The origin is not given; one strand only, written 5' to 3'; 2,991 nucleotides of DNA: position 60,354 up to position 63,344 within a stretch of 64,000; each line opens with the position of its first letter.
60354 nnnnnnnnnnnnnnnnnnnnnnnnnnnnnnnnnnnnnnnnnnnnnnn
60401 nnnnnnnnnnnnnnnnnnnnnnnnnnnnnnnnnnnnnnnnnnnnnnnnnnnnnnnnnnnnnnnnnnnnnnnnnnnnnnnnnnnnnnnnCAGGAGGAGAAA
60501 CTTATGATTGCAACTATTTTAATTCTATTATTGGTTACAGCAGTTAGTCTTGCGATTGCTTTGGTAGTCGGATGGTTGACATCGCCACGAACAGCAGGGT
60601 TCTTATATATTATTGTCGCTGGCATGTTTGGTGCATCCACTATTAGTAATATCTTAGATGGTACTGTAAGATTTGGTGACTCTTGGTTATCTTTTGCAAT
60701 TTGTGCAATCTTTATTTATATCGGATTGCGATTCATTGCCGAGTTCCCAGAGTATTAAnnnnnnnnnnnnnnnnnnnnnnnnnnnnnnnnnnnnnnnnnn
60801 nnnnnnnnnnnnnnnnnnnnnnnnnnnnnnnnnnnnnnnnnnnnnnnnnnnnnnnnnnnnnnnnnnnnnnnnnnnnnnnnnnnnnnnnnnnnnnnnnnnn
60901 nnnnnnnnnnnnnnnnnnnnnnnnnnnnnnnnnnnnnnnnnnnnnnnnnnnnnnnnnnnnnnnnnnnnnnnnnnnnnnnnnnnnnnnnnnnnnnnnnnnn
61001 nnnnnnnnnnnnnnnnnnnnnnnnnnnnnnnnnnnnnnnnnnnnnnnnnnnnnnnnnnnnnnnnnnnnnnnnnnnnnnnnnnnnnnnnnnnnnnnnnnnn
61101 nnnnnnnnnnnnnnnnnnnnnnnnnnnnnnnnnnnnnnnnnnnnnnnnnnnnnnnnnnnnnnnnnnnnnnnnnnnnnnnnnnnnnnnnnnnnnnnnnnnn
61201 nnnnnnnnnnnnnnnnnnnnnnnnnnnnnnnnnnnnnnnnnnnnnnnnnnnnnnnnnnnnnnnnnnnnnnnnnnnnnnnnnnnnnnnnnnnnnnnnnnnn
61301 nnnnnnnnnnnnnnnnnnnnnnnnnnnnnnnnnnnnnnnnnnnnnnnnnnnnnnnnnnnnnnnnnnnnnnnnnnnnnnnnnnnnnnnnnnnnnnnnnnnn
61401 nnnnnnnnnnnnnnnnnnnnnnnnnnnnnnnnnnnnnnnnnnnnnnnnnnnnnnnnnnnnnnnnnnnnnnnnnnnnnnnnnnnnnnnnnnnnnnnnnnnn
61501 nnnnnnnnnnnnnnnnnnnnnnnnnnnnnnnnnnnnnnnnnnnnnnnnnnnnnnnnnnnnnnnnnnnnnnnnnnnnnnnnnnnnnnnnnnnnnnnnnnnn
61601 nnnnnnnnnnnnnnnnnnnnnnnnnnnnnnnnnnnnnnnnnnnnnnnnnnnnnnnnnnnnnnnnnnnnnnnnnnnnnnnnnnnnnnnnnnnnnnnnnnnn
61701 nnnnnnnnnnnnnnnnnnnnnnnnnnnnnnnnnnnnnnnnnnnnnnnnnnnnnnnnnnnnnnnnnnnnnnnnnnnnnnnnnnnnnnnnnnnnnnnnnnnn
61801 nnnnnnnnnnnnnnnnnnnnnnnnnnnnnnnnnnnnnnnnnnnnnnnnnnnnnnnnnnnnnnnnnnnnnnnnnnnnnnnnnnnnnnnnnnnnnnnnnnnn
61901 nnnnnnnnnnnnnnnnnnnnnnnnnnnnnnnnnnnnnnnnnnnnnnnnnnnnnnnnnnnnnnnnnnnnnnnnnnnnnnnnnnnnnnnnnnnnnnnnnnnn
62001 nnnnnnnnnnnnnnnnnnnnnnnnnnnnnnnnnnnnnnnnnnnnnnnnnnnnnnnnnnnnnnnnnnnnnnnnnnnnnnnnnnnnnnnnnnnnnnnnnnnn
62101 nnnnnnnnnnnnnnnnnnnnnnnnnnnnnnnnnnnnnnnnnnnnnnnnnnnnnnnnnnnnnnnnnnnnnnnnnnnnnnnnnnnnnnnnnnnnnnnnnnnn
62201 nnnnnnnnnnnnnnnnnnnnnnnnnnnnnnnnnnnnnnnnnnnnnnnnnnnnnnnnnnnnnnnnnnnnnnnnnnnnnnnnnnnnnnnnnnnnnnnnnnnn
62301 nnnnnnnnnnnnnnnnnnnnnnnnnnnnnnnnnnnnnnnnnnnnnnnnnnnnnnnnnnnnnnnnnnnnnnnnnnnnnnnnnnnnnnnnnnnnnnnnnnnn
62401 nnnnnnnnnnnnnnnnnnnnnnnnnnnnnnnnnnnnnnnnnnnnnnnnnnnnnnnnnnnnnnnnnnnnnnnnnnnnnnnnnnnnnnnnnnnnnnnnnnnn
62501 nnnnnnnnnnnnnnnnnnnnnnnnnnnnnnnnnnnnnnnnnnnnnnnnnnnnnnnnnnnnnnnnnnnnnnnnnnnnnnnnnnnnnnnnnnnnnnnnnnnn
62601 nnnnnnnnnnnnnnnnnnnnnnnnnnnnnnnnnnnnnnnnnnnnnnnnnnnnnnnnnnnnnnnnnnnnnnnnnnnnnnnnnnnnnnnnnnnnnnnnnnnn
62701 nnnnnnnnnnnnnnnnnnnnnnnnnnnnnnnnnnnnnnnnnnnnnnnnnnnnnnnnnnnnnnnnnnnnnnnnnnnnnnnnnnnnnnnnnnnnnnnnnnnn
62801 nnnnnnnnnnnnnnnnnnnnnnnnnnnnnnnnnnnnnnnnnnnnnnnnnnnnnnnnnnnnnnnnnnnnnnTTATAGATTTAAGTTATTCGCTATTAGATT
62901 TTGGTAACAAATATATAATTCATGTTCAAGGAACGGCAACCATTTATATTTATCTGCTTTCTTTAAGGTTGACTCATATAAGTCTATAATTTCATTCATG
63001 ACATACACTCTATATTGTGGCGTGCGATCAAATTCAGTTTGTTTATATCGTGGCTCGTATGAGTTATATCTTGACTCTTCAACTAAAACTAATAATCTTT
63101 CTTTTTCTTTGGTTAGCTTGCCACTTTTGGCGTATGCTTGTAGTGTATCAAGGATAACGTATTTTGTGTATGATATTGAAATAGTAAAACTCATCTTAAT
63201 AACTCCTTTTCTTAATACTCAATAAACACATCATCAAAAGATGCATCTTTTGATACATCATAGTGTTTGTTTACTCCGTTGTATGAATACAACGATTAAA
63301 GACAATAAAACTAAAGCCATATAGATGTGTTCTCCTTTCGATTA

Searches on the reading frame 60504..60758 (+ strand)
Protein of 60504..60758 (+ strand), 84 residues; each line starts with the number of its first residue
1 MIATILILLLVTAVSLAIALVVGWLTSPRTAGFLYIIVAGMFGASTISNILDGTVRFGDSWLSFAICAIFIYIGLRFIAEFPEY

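Call 24: search_protein_families(library=pfam, proteins=[window:60504-60758:+], max_evalue=0.05)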
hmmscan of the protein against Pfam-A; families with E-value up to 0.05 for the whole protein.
window:60504-60758:+ (84 aa): 1 family
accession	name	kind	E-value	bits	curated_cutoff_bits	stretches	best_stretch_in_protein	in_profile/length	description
PF14015.11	DUF4231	-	0.02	15.8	24.7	1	7-63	22-73/103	Protein of unknown function (DUF4231)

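Call 25: search_protein_families(library=phrogs, proteins=[window:60504-60758:+], max_evalue=0.01)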
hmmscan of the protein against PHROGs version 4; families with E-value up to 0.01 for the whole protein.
window:60504-60758:+ (84 aa): 0 families

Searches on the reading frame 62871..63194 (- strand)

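Call 24: search_protein_families(library=pfam, proteins=[window:62871-63194:-], max_evalue=0.05)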
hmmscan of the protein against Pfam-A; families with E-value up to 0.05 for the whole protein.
window:62871-63194:- (107 aa): 1 family
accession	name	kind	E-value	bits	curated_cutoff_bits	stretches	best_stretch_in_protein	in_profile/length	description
PF09293.15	RNaseH_C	-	0.0078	17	25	1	27-84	51-104/124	T4 RNase H, C terminal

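Call 25: search_protein_families(library=phrogs, proteins=[window:62871-63194:-], max_evalue=0.01)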
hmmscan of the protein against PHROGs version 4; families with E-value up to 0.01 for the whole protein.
window:62871-63194:- (107 aa): 0 families
